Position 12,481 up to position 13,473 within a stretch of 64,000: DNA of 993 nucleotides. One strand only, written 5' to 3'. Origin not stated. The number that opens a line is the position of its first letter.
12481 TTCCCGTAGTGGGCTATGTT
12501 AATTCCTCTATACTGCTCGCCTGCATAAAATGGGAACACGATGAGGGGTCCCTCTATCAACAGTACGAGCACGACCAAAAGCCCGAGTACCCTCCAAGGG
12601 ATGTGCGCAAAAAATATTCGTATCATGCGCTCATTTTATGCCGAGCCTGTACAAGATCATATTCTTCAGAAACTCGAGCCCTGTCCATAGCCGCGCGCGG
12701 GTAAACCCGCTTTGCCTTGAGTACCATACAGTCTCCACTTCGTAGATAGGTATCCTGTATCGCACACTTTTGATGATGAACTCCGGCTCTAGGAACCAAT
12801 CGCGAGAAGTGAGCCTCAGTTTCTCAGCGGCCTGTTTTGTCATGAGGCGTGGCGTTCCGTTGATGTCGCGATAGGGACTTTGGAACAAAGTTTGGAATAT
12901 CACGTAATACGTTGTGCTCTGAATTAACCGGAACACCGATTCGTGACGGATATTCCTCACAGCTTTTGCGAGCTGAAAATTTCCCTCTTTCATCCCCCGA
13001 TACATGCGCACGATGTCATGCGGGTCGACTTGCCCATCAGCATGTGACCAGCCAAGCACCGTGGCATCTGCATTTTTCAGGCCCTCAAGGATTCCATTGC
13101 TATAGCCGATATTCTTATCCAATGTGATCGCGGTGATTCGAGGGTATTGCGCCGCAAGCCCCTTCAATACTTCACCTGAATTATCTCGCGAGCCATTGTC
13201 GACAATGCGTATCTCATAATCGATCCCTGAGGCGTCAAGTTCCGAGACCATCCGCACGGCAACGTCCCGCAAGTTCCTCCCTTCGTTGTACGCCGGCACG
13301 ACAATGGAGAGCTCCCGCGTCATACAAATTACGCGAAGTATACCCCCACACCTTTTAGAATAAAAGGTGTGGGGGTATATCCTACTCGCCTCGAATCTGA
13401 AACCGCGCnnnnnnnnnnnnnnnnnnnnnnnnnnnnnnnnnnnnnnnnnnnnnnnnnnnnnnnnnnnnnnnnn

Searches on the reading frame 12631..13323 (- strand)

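Call 8: search_protein_families(library=pfam, proteins=[window:12631-13323:-], max_evalue=0.001)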
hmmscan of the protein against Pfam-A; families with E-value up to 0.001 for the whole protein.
window:12631-13323:- (230 aa): 2 families
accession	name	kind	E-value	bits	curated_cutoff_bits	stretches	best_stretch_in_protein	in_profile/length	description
PF00535.33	Glycos_transf_2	-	1.4e-22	80.9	23.3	1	6-143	1-132/168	Glycosyl transferase family 2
PF13641.12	Glyco_tranf_2_3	-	0.00067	20.2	27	1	5-107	3-107/230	Glycosyltransferase like family 2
